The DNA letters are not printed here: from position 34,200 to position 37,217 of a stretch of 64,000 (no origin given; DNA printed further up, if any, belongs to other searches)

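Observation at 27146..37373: Chemosensory supercluster with two divergent hybrid CheA kinases (CheA-CheW-CheW-REC and REC-like-HPt-CheA-CheW-CheW)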

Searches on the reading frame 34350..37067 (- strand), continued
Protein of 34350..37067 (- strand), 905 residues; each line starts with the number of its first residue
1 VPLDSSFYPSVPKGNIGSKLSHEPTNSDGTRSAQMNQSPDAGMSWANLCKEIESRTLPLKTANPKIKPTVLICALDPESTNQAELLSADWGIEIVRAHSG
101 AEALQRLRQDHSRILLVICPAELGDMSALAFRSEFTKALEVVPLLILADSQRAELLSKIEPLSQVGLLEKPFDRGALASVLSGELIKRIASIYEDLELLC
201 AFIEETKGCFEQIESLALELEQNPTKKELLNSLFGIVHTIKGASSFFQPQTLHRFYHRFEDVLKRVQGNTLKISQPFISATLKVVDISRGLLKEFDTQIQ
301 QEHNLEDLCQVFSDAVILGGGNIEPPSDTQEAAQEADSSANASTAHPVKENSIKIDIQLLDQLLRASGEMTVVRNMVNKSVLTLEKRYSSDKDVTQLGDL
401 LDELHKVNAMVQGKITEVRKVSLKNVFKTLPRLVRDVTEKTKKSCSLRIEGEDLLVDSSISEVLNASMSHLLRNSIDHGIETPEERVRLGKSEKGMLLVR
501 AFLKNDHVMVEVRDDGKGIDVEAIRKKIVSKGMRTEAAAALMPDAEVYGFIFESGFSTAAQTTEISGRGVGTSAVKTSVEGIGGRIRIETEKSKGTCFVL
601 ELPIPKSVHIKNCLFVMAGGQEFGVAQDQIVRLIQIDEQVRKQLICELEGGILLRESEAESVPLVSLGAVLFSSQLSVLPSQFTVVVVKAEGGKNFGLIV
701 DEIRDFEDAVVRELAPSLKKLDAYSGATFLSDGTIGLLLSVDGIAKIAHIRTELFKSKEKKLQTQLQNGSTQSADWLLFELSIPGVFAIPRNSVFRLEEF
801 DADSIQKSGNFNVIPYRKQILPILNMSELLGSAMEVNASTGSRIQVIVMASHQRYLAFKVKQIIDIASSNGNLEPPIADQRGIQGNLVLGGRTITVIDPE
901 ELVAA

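Call 25: find_encoding_contigs(protein=P0008, flank=10000, max_places=2)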
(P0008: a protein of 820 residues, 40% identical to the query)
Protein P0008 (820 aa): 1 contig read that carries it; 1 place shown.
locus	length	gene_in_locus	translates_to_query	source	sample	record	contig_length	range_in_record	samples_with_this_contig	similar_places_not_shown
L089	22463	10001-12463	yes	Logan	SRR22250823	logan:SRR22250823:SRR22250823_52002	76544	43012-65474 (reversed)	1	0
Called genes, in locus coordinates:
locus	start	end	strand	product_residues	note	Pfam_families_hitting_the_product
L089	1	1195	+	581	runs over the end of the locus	PF00270:DEAD, PF04851:ResIII, PF18766:SWI2_SNF2 (weak), PF00271:Helicase_C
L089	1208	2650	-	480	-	PF08448:PAS_4 (faint), PF08447:PAS_3, PF00512:HisKA, PF02518:HATPase_c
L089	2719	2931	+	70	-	-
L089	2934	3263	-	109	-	PF00072:Response_reg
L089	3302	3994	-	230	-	PF00072:Response_reg, PF00486:Trans_reg_C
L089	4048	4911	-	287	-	PF00072:Response_reg, PF13690:CheX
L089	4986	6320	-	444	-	PF14417:MEDS, PF02518:HATPase_c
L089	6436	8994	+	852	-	PF05231:MASE1, PF03924:CHASE, PF00512:HisKA, PF02518:HATPase_c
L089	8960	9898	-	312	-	PF00512:HisKA (weak), PF02518:HATPase_c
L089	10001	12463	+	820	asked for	PF00072:Response_reg, PF01627:Hpt, PF02895:H-kinase_dim (faint), PF02518:HATPase_c, PF01584:CheW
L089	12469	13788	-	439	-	PF00072:Response_reg, PF13487:HD_5, PF01966:HD (weak)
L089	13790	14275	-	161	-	PF04238:DUF420 (weak)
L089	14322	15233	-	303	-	PF01627:Hpt, PF00072:Response_reg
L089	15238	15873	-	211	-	PF00042:Globin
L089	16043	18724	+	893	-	PF01627:Hpt, PF02895:H-kinase_dim, PF02518:HATPase_c, PF01584:CheW, PF00072:Response_reg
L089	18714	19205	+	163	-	PF01584:CheW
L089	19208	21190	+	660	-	PF00989:PAS (faint), PF13188:PAS_8 (faint), PF13596:PAS_10 (faint), PF08448:PAS_4, PF13426:PAS_9, PF08447:PAS_3, PF00015:MCPsignal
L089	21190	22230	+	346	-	PF00072:Response_reg, PF01339:CheB_methylest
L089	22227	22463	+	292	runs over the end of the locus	-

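Call 26: find_encoding_contigs(protein=P0011, flank=10000, max_places=2)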
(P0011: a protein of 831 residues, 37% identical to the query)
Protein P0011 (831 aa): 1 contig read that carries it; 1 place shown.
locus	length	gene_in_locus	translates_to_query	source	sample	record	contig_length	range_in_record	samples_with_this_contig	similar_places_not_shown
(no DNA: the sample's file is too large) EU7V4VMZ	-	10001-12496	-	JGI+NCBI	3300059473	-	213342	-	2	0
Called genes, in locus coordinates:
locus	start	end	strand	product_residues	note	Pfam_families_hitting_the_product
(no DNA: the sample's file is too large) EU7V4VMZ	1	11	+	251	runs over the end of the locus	PF00005:ABC_tran, PF13304:AAA_21 (faint)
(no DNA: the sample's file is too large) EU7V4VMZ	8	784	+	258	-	PF00005:ABC_tran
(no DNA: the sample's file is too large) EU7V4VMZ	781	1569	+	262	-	PF02405:MlaE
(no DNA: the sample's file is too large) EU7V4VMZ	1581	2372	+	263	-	PF02405:MlaE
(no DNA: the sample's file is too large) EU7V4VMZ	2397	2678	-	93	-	-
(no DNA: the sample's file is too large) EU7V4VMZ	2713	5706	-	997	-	-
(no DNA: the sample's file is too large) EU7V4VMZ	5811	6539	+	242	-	PF13489:Methyltransf_23, PF13649:Methyltransf_25, PF13847:Methyltransf_31 (faint), PF08241:Methyltransf_11, PF08242:Methyltransf_12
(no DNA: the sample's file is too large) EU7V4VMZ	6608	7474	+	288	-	PF13103:TonB_2 (weak)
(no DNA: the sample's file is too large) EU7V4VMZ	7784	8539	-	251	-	PF13490:zf-HC2 (faint)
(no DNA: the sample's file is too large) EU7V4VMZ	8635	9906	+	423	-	PF12146:Hydrolase_4 (faint), PF00561:Abhydrolase_1, PF12697:Abhydrolase_6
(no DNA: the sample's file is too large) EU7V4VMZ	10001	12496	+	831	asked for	PF00072:Response_reg, PF01627:Hpt, PF02895:H-kinase_dim, PF02518:HATPase_c, PF01584:CheW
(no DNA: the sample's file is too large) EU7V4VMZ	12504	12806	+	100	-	PF00512:HisKA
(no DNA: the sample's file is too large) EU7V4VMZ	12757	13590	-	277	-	PF00072:Response_reg, PF01627:Hpt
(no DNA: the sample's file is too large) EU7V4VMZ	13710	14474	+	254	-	PF00072:Response_reg, PF00486:Trans_reg_C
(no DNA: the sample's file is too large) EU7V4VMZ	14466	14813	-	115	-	-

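Call 87: find_encoding_contigs(protein=P0023, flank=10000, max_places=1)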
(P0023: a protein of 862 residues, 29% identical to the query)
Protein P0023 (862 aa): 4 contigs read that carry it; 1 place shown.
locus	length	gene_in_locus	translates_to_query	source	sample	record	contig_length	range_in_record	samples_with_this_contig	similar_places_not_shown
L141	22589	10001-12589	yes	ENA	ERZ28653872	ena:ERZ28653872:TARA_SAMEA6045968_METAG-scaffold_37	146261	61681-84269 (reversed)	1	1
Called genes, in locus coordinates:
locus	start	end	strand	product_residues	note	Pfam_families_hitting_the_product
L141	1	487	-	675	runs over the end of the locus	PF00724:Oxidored_FMN, PF00070:Pyr_redox (faint), PF01946:Thi4 (faint), PF00890:FAD_binding_2 (faint), PF03486:HI0933_like (weak), PF07992:Pyr_redox_2, PF12831:FAD_oxidored (weak), PF13450:NAD_binding_8, +1 more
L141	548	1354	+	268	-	-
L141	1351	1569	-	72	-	-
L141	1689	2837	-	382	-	PF02690:Na_Pi_cotrans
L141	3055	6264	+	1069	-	PF01627:Hpt, PF02895:H-kinase_dim, PF02518:HATPase_c, PF01584:CheW, PF00072:Response_reg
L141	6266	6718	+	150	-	PF01584:CheW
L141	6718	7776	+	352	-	PF00072:Response_reg, PF01339:CheB_methylest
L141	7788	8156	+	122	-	PF00072:Response_reg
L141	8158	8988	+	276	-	PF01739:CheR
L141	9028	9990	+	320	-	PF01627:Hpt, PF00072:Response_reg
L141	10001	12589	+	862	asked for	PF00072:Response_reg, PF01627:Hpt, PF02518:HATPase_c, PF01584:CheW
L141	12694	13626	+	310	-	PF00089:Trypsin (weak), PF13365:Trypsin_2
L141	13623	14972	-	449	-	PF00082:Peptidase_S8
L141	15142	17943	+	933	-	PF00005:ABC_tran (faint), PF02463:SMC_N (faint), PF13191:AAA_16 (faint), PF13304:AAA_21 (faint), PF13555:AAA_29 (faint), PF20703:nSTAND1 (faint), PF17760:UvrA_inter, PF17755:UvrA_DNA-bind, +1 more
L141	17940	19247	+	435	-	PF07969:Amidohydro_3 (faint), PF12890:DHOase, PF01979:Amidohydro_1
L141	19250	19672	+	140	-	PF00383:dCMP_cyt_deam_1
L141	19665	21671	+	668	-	PF17764:PriA_3primeBD, PF04851:ResIII, PF00270:DEAD, PF00271:Helicase_C, PF18074:PriA_C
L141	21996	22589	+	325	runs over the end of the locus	PF02649:GCHY-1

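Call 88: find_encoding_contigs(protein=P0019, flank=10000, max_places=1)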
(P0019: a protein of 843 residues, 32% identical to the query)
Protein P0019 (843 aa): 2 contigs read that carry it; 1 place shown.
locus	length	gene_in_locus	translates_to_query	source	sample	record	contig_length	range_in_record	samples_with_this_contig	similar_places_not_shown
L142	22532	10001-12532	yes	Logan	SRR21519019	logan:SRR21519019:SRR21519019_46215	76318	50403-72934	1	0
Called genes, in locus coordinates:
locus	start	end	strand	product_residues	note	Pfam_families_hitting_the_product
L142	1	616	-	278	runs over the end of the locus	PF01739:CheR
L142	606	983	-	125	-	PF00072:Response_reg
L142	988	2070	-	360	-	PF00072:Response_reg, PF01339:CheB_methylest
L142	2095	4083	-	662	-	PF08448:PAS_4, PF13426:PAS_9, PF08447:PAS_3, PF08448:PAS_4, PF13426:PAS_9, PF08447:PAS_3, PF08448:PAS_4, PF13426:PAS_9, +5 more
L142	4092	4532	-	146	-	PF01584:CheW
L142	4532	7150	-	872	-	PF01627:Hpt, PF02895:H-kinase_dim, PF02518:HATPase_c, PF01584:CheW, PF00072:Response_reg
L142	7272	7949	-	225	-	PF00072:Response_reg, PF01627:Hpt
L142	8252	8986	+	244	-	PF00072:Response_reg, PF00486:Trans_reg_C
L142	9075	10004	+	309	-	PF01627:Hpt, PF00072:Response_reg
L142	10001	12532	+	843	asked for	PF00072:Response_reg, PF01627:Hpt, PF02518:HATPase_c, PF01584:CheW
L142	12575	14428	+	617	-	PF13371:TPR_9 (faint), PF13181:TPR_8 (faint), PF13424:TPR_12 (faint), PF13428:TPR_14 (faint), PF25063:ARM_TT21_C (faint), PF00515:TPR_1 (faint), PF13414:TPR_11 (weak), PF14559:TPR_19, +6 more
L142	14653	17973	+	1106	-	-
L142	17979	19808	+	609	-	-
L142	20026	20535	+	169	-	-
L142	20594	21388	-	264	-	PF13640:2OG-FeII_Oxy_3, PF13661:2OG-FeII_Oxy_4 (weak)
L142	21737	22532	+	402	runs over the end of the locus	PF16930:Porin_5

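Call 89: find_encoding_contigs(protein=P0009, flank=10000, max_places=1)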
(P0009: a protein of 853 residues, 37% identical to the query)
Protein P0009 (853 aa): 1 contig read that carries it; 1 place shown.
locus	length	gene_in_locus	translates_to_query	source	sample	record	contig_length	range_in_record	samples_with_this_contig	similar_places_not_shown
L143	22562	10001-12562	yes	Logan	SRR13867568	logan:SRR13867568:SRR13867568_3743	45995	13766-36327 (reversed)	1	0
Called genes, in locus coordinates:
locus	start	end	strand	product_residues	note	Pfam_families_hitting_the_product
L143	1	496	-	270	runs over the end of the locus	PF02607:B12-binding_2, PF02310:B12-binding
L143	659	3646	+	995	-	PF05231:MASE1, PF03924:CHASE, PF08447:PAS_3 (weak), PF00512:HisKA, PF02518:HATPase_c, PF14501:HATPase_c_5 (weak)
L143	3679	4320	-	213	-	PF00072:Response_reg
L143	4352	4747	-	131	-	PF00072:Response_reg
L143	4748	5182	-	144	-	PF01152:Bac_globin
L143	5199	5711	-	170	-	PF13690:CheX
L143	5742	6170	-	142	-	PF00072:Response_reg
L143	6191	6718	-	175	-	PF13690:CheX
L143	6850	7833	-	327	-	PF01627:Hpt, PF00072:Response_reg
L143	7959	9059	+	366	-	PF00989:PAS, PF08448:PAS_4 (weak), PF13426:PAS_9, PF08447:PAS_3, PF00512:HisKA (faint), PF02518:HATPase_c, PF14501:HATPase_c_5 (weak)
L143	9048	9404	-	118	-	PF07719:TPR_2 (faint), PF14559:TPR_19 (faint)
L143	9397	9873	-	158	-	-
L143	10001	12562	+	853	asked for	PF00072:Response_reg, PF01627:Hpt, PF02518:HATPase_c, PF01584:CheW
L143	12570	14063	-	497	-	PF03109:ABC1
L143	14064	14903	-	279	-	PF01739:CheR, PF08242:Methyltransf_12 (faint), PF13649:Methyltransf_25 (faint), PF08241:Methyltransf_11 (weak), PF13847:Methyltransf_31 (weak)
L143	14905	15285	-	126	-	PF00072:Response_reg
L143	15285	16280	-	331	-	-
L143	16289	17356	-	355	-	PF00072:Response_reg, PF01339:CheB_methylest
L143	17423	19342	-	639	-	PF00989:PAS (faint), PF08447:PAS_3, PF08448:PAS_4, PF13426:PAS_9, PF08448:PAS_4, PF13426:PAS_9, PF08447:PAS_3, PF00015:MCPsignal, +1 more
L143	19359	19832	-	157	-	PF01584:CheW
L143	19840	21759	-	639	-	PF02518:HATPase_c, PF01584:CheW, PF00072:Response_reg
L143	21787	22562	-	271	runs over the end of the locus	PF01627:Hpt, PF02895:H-kinase_dim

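Call 116: search_protein_families(library=pfam, proteins=[P0060, L143:15285-16280:-, L089:12469-13788:-, L089:15238-15873:-, L141:3055-6264:+], max_evalue=0.01)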
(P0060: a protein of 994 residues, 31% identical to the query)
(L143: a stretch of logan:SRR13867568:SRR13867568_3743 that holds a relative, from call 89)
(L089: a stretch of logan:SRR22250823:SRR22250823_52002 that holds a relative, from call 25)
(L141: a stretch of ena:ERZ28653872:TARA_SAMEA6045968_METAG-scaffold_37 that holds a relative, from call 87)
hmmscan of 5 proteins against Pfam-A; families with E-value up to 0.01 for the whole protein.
P0060 (994 aa): 6 families
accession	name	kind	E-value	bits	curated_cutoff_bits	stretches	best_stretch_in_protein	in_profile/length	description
PF01584.24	CheW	-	2.2e-36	125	23.5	2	564-695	2-135/138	CheW-like domain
PF00072.30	Response_reg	-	3.2e-21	76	30.2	1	871-979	1-107/111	Response regulator receiver domain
PF02518.31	HATPase_c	-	2.4e-18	67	26.4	1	419-558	4-110/111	Histidine kinase-, DNA gyrase B-, and HSP90-like ATPase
PF02895.20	H-kinase_dim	-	2.5e-16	60.3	23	1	311-371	1-68/68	Signal transducing histidine kinase, homodimeric domain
PF01627.28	Hpt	-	2.3e-15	57.1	24.6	1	3-95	1-82/84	Hpt domain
PF01152.27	Bac_globin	-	1.3e-10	41.9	21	1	157-265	1-119/121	Bacterial-like globin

L143:15285-16280:- (331 aa): 0 families

L089:12469-13788:- (439 aa): 3 families
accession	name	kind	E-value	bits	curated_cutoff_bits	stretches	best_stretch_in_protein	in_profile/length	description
PF00072.30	Response_reg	-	2.6e-12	47.3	30.2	1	3-103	1-100/111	Response regulator receiver domain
PF13487.12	HD_5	-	1.2e-09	38.6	27.2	1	256-397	4-139/170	HD domain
PF01966.28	HD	-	1.1e-05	26.2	22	1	267-375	2-93/116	HD domain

L089:15238-15873:- (211 aa): 1 family
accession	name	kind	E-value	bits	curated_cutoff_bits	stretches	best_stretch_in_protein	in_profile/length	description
PF00042.28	Globin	-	4e-17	63.2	22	1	23-128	2-117/117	Globin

L141:3055-6264:+ (1069 aa): 6 families
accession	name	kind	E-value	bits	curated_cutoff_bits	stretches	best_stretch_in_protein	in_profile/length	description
PF01584.24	CheW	-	3.8e-28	98.3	23.5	2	605-764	2-135/138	CheW-like domain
PF00072.30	Response_reg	-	1.1e-21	77.5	30.2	1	953-1062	2-110/111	Response regulator receiver domain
PF02518.31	HATPase_c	-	3.3e-18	66.6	26.4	1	460-599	4-110/111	Histidine kinase-, DNA gyrase B-, and HSP90-like ATPase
PF02895.20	H-kinase_dim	-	2.5e-13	50.7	23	1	353-411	2-67/68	Signal transducing histidine kinase, homodimeric domain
PF01627.28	Hpt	-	2e-12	47.6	24.6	1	6-91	2-76/84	Hpt domain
PF23198.2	PDE8A_N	-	0.0021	18.4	29.6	1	971-1039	32-101/147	PDE8A-like, N-terminal domain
